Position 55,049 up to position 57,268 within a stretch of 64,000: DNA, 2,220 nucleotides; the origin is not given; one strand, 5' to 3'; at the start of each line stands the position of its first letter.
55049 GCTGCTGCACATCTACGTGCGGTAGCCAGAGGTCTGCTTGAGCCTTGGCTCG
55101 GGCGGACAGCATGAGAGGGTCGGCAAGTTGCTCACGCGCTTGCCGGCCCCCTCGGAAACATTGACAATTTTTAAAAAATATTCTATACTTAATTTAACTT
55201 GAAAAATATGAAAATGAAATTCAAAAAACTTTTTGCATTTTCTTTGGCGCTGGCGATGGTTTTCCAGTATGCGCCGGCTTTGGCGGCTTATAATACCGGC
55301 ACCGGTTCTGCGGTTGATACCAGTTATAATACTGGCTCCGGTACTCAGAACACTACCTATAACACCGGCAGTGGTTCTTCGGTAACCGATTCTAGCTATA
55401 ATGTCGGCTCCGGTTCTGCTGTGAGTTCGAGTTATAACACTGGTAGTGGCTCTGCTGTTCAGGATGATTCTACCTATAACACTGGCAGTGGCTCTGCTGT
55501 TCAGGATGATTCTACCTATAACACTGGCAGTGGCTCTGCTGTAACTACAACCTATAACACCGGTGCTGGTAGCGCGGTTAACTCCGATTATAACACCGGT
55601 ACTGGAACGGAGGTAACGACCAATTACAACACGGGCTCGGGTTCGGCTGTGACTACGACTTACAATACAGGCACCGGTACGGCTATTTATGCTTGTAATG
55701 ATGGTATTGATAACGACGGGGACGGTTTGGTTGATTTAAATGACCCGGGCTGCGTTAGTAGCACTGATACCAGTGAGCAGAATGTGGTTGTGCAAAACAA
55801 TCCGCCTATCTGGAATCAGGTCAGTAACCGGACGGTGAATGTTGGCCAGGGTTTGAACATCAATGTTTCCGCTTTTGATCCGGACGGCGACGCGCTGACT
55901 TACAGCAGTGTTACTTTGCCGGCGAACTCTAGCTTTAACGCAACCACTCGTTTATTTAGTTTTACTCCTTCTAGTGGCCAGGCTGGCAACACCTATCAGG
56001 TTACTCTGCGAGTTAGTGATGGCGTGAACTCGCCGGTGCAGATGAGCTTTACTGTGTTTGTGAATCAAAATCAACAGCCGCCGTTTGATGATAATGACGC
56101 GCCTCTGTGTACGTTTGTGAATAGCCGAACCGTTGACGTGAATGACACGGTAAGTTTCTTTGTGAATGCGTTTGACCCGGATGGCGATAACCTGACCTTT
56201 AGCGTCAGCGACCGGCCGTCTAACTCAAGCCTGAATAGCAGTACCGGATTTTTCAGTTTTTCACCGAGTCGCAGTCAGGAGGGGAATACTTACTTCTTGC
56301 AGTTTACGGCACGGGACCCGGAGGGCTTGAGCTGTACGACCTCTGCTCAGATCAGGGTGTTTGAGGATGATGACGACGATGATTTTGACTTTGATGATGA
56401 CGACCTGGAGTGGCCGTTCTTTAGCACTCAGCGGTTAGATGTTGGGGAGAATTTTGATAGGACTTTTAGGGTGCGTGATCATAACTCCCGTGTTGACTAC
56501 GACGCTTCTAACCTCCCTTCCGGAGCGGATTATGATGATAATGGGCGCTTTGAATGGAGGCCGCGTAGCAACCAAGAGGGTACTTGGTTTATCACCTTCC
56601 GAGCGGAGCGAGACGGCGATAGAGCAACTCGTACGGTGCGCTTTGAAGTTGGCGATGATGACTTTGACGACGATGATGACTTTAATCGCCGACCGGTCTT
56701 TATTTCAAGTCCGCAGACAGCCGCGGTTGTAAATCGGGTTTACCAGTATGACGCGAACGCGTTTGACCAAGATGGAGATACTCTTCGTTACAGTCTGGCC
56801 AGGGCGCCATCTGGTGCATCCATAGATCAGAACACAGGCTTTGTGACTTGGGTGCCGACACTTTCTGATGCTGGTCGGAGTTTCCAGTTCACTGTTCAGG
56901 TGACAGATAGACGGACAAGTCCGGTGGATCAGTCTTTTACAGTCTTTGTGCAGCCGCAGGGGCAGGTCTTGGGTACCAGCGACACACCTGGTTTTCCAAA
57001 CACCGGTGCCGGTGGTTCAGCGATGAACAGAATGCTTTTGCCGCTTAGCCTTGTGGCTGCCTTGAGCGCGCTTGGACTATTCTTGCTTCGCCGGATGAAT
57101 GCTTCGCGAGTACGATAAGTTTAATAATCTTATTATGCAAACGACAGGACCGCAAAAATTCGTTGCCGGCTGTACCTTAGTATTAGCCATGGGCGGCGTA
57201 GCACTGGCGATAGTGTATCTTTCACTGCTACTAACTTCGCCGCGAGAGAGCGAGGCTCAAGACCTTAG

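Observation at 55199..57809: Sortase substrate whose 11 N-terminal tandem repeats mimic its own C-terminal sorting motif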

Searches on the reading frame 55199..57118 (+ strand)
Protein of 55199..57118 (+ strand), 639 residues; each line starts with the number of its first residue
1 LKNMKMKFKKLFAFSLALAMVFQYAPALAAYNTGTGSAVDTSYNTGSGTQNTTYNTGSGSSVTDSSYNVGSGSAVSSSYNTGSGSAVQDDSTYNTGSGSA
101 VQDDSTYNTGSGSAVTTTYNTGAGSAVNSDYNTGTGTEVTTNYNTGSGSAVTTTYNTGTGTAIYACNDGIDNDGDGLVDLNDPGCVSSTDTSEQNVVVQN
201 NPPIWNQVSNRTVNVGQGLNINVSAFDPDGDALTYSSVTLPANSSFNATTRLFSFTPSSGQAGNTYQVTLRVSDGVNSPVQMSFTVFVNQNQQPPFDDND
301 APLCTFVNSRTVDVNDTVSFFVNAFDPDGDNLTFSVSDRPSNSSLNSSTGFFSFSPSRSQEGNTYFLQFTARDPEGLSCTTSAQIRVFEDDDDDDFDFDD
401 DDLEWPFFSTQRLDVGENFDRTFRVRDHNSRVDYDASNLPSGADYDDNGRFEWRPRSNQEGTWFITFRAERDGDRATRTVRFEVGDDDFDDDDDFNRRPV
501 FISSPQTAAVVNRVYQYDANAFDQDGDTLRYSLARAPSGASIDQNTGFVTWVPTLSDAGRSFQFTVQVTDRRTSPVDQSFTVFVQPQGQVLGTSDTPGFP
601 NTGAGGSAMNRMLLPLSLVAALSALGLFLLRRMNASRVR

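Call 3: search_protein_families(library=pfam, proteins=[window:55199-57118:+], max_evalue=0.01)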
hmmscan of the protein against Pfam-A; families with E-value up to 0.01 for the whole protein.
window:55199-57118:+ (639 aa): 4 families
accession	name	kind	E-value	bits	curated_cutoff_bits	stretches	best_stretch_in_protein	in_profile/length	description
PF05345.18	He_PIG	-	1.8e-24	86.4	24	3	499-584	2-95/96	Putative Ig domain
PF17963.7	Big_9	-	6e-19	69.2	23.6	3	200-285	1-87/89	Bacterial Ig domain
PF17803.7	Cadherin_4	-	5.6e-05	24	25.1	2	195-246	6-61/71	Bacterial cadherin-like domain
PF21027.3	Sde0182_C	-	0.00052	21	27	0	225-245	9-29/83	Cellulose-binding protein Sde0182, C-terminal domain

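Call 4: search_protein_families(library=ncbifam, proteins=[window:55199-57118:+], max_evalue=0.01)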
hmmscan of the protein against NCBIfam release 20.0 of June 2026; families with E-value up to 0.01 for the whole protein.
window:55199-57118:+ (639 aa): 2 families
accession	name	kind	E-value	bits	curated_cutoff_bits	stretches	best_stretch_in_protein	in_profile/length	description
NF038112.1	myxo_dep_M36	subfamily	2.4e-14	51.5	1500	2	139-391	1319-1567/1604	myxosortase-dependent M36 family metallopeptidase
NF033662.1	acid_disulf_rpt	repeat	3.1e-08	33.2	41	1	164-188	5-29/32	acidic double-disulfide repeat-containing protein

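Call 9: find_homologous_proteins(query=window:55199-57115:+)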
Query window:55199-57115:+ (639 aa): 214 proteins with E <= 0.001 among 8000 candidates; the best 120 are listed.
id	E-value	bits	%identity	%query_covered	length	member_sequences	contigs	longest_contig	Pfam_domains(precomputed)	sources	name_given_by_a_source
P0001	0.0e+0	1355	98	100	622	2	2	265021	PF17963.8,PF05345.19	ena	-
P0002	1.5e-184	633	39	84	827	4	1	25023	PF21027.4,PF17963.8,PF17803.8,PF05345.19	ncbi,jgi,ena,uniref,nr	ncbi:MAG: hypothetical protein COU10_00395 [Candidatus Harrisonbacteria bacterium CG10_big_fil_rev_8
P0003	5.7e-105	370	32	58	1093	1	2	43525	PF21027.4,PF00801.27,PF17963.8,PF08292.19,PF02933.24,PF17803.8,PF24908.1,PF05345.19,PF18911.7,PF16656.12,PF00630.26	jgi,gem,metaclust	metaclust:\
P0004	6.1e-84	301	28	58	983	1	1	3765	PF07495.20,PF00801.27,PF18981.7,PF17892.8,PF17957.8,PF00963.25,PF17803.8,PF16403.12,PF18911.7,PF00630.26,PF01105.30,PF22352.3,PF17963.8,PF24908.1,PF05345.19,PF19077.7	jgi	jgi:hypothetical protein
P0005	1.3e-82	296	30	62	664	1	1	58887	PF22352.3,PF00801.27,PF17963.8,PF08292.19,PF17892.8,PF18957.7,PF17803.8,PF05345.19,PF18911.7,PF00630.26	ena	-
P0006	2.4e-76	276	33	60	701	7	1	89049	PF00801.27,PF17963.8,PF19410.6,PF17892.8,PF17803.8,PF05345.19,PF00041.28,PF18911.7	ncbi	-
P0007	2.2e-74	269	29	58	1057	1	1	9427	PF00801.27,PF17963.8,PF17892.8,PF17803.8,PF23664.2,PF05345.19,PF18911.7,PF00630.26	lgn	-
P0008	9.1e-68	247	27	61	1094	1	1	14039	PF00801.27,PF17963.8,PF17892.8,PF13927.13,PF17803.8,PF05345.19,PF16184.12,PF18911.7,PF00630.26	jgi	-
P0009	2.8e-67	246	27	61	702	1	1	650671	PF21027.4,PF17963.8,PF18957.7,PF17803.8,PF05345.19,PF00041.28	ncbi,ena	-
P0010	2.0e-62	230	31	58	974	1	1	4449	PF00112.30,PF17963.8,PF17892.8,PF17803.8,PF05345.19,PF18911.7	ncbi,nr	ncbi:MAG: putative Ig domain-containing protein, partial [Candidatus Omnitrophica bacterium]|nr:puta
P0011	8.1e-62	228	31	51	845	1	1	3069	PF17963.8,PF19410.6,PF17892.8,PF25275.2,PF12218.15,PF17803.8,PF05345.19,PF16184.12,PF18911.7,PF00630.26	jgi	jgi:hypothetical protein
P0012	3.4e-60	222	28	66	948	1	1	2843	PF05735.20,PF17963.8,PF17892.8,PF18957.7,PF07705.18,PF19076.7,PF24908.1,PF05345.19,PF19077.7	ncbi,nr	ncbi:MAG: putative Ig domain-containing protein, partial [Gammaproteobacteria bacterium]|nr:putative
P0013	3.8e-60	222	24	59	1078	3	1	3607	PF00801.27,PF17892.8,PF25275.2,PF00028.24,PF17803.8,PF08329.17,PF18911.7,PF22352.3,PF17963.8,PF18957.7,PF24908.1,PF05345.19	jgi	jgi:hypothetical protein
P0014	5.6e-57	212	31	56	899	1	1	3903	PF17963.8,PF17803.8,PF07705.18,PF05345.19,PF18911.7,PF16656.12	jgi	-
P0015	6.5e-56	208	26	59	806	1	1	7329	PF00801.27,PF17963.8,PF17892.8,PF25275.2,PF05345.19,PF18911.7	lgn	-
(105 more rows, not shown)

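Call 14: find_encoding_contigs(protein=P0001, flank=10000, max_places=3)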
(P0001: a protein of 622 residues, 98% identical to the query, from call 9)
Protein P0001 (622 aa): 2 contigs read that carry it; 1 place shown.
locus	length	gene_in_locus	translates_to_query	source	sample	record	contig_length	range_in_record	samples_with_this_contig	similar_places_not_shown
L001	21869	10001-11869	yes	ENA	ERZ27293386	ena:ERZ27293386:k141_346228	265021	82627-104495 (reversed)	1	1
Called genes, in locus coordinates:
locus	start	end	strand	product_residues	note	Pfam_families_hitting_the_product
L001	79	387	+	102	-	PF00366:Ribosomal_S17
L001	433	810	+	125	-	PF00238:Ribosomal_L14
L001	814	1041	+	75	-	PF00467:KOW (weak), PF17136:ribosomal_L24 (weak)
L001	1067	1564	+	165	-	PF00281:Ribosomal_L5, PF00673:Ribosomal_L5_C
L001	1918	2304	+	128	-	PF00410:Ribosomal_S8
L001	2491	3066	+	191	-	PF00347:Ribosomal_L6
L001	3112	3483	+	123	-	PF00861:Ribosomal_L18p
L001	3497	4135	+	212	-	PF00333:Ribosomal_S5, PF03719:Ribosomal_S5_C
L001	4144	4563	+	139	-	PF00828:Ribosomal_L27A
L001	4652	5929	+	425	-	PF00344:SecY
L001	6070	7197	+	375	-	PF00162:PGK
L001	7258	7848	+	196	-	PF00929:RNase_T, PF16473:Rv2179c-like (weak)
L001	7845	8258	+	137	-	PF00075:RNase_H, PF13456:RVT_3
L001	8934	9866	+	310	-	-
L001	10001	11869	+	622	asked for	PF05345:He_PIG, PF17963:Big_9, PF05345:He_PIG (weak), PF17963:Big_9 (weak), PF05345:He_PIG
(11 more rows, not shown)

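Call 15: find_encoding_contigs(protein=P0002, flank=10000, max_places=3)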
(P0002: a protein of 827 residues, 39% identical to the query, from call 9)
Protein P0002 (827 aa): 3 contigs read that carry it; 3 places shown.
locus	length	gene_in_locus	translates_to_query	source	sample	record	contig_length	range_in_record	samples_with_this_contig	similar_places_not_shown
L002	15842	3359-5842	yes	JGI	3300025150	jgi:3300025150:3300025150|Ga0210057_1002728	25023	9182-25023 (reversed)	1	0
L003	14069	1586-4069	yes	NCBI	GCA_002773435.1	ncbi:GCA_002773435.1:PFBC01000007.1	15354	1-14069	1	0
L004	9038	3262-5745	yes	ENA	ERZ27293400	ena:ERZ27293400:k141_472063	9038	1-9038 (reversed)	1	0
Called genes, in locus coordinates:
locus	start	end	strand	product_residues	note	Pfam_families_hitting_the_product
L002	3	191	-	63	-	?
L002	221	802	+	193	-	PF00929:RNase_T, PF16473:Rv2179c-like (faint)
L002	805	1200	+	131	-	PF00075:RNase_H, PF13456:RVT_3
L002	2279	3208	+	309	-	-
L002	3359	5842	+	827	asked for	PF05345:He_PIG (weak), PF17963:Big_9 (weak), PF17963:Big_9, PF05345:He_PIG, PF17963:Big_9, PF05345:He_PIG, PF17963:Big_9, PF05345:He_PIG, +4 more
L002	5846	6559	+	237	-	PF04203:Sortase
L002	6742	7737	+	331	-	-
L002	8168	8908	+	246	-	PF01479:S4, PF00849:PseudoU_synth_2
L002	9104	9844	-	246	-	PF22571:LiaI-LiaF-TM_PspC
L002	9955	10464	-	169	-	PF07884:VKOR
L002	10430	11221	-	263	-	PF13462:Thioredoxin_4, PF01323:DSBA, PF13743:Thioredoxin_5 (faint)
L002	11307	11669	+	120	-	PF01219:DAGK_prokar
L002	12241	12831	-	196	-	-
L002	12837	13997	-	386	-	PF00871:Acetate_kinase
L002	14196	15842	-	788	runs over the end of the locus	PF09364:XFP_N, PF03894:XFP, PF09363:XFP_C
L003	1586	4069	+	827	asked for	PF05345:He_PIG (weak), PF17963:Big_9 (weak), PF17963:Big_9, PF05345:He_PIG, PF17963:Big_9, PF05345:He_PIG, PF17963:Big_9, PF05345:He_PIG, +4 more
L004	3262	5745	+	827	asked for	PF05345:He_PIG (weak), PF17963:Big_9 (weak), PF17963:Big_9, PF05345:He_PIG, PF17963:Big_9, PF05345:He_PIG, PF17963:Big_9, PF05345:He_PIG, +4 more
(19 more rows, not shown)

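Call 43: predict_structure(alignment_id=A2)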
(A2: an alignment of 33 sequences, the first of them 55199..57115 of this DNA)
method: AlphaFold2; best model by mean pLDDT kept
length: 639 residues; sequences in the alignment: 33
mean_pLDDT: 68.6   pTM: 0.34
mean pLDDT of the five models: 68.6, 68.4, 68.4, 67.6, 65.1
residues with pLDDT >= 90: 171; 70-90: 205; 50-70: 62; < 50: 201
segments of 3 or more residues with pLDDT < 50: 1-3, 25-166, 182-186, 193-195, 292-296, 393-399, 401-404, 489-494, 589-611
pLDDT, mean of each block of 10 residues (from residue 1): 62 78 51 34 30 30 29 29 29 26 29 30 31 37 38 37 45 62 49 59 81 86 88 95 96 94 92 89 89 58 81 90 82 95 95 95 92 94 87 49 56 85 66 90 91 92 90 82 71 62 78 86 81 94 93 91 94 84 70 36 40 65 85 68
secondary structure, 60 per line:
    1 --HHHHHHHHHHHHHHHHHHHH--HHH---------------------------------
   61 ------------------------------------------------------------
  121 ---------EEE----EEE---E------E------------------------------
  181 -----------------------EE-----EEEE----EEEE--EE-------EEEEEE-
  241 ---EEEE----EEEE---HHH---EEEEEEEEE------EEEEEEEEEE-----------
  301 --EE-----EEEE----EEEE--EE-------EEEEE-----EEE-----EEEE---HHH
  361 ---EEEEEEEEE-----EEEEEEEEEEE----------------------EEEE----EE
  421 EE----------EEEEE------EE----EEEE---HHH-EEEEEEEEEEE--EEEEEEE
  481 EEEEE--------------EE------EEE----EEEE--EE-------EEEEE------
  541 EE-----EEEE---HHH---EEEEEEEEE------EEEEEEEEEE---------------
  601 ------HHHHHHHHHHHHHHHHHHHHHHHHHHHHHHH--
elements in order: H3-22 E130-132 E137-139 E211-214 E219-222 E234-239 E244-247 E252-255 E265-273 E280-289 E310-313 E318-321 E333-337 E343-345 E351-354 E364-372 E378-388 E411-414 E419-422 E433-437 E450-453 E461-471 E474-485 E508-510 E515-518 E530-534 E548-551 E561-569 E576-585 H607-637
